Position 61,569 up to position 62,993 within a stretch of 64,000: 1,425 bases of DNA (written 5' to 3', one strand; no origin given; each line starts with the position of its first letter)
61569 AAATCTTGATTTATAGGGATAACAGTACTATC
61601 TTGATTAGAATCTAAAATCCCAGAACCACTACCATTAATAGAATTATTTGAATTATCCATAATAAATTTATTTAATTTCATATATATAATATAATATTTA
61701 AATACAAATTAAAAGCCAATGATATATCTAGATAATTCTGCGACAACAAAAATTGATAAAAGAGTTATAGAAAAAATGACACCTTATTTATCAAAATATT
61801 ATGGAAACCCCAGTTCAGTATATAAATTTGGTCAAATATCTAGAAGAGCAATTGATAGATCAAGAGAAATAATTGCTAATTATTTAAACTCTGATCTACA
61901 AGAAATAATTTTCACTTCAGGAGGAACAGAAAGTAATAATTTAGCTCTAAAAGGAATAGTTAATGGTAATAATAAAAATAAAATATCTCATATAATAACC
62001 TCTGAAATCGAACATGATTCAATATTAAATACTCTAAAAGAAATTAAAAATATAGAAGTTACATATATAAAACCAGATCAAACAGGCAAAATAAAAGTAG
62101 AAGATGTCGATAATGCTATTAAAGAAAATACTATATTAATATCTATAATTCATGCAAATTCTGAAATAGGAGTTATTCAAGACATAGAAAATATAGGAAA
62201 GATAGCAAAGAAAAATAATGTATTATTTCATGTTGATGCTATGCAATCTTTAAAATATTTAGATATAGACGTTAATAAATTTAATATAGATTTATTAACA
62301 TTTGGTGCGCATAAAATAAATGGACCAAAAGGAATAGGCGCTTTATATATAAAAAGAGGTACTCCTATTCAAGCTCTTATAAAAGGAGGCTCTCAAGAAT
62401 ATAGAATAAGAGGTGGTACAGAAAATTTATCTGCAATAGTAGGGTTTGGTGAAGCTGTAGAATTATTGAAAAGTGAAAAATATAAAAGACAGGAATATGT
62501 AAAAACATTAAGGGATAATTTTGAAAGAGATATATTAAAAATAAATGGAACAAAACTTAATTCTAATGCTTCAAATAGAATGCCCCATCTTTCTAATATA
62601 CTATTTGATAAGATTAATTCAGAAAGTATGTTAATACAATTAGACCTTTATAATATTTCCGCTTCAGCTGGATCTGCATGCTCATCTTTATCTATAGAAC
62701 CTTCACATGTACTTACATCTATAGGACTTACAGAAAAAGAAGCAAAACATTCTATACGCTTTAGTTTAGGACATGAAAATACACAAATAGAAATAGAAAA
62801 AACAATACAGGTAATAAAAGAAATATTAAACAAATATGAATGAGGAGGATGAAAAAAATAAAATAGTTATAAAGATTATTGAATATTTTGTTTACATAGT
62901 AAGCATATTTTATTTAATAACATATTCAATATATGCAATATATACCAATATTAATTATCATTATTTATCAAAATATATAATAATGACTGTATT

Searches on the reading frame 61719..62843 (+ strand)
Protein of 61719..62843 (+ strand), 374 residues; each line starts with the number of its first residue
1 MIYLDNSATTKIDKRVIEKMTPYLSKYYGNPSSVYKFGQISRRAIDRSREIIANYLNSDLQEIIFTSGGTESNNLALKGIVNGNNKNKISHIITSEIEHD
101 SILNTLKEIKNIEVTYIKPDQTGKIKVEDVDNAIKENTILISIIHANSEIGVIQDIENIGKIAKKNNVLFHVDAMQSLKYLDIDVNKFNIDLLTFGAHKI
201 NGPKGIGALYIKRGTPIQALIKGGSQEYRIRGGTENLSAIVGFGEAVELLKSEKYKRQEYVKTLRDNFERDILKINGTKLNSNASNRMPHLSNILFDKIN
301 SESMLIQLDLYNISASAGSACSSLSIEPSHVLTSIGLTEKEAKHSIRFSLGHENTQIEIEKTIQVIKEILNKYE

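Call 31: search_protein_families(library=pfam, proteins=[window:61719-62840:+], max_evalue=1)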
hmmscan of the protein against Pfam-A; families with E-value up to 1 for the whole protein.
window:61719-62840:+ (374 aa): 6 families
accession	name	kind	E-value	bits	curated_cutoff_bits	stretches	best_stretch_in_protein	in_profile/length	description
PF00266.25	Aminotran_5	-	8.3e-82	275.5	21.5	1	2-361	1-370/371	Aminotransferase class-V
PF01212.27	Beta_elim_lyase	-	3.1e-07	30.5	27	1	60-174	47-169/288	Beta-eliminating lyase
PF01041.23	DegT_DnrJ_EryC1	-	6.3e-06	26.1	19.8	1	53-178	34-150/360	DegT/DnrJ/EryC1/StrS aminotransferase family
PF01053.26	Cys_Met_Meta_PP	-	0.00084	18.4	27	1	102-175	104-175/381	Cys/Met metabolism PLP-dependent enzyme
PF00282.25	Pyridoxal_deC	-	0.0035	16.6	27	1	92-174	148-235/375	Pyridoxal-dependent decarboxylase conserved domain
PF20196.3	DUF6559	-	0.15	12.5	27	1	14-47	11-43/126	Family of unknown function (DUF6559)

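Call 60: find_encoding_contigs(protein=window:61719-62843:+, flank=10000, max_places=1)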
Protein window:61719-62843:+ (374 aa): 16 contigs read that carry it; 1 place shown.
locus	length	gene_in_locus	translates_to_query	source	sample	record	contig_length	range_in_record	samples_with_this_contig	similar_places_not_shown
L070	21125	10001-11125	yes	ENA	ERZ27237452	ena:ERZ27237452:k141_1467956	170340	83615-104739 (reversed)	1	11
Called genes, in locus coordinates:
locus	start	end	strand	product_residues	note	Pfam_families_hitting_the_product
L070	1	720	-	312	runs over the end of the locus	PF00512:HisKA, PF02518:HATPase_c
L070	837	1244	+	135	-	PF00075:RNase_H, PF13456:RVT_3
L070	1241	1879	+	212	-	PF02706:Wzz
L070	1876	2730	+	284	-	-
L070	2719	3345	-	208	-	-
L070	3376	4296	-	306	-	-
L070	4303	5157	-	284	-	-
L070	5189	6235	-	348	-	PF02618:YceG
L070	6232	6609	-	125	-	PF03652:RuvX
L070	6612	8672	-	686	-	PF01411:tRNA-synt_2c, PF07973:tRNA_SAD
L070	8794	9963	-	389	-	PF09685:MamF_MmsF (weak)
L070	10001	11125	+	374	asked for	PF00266:Aminotran_5, PF01212:Beta_elim_lyase (weak), PF01041:DegT_DnrJ_EryC1 (weak)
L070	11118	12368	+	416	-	PF02518:HATPase_c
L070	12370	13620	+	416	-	PF00512:HisKA, PF02518:HATPase_c, PF13589:HATPase_c_3 (weak)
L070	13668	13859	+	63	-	-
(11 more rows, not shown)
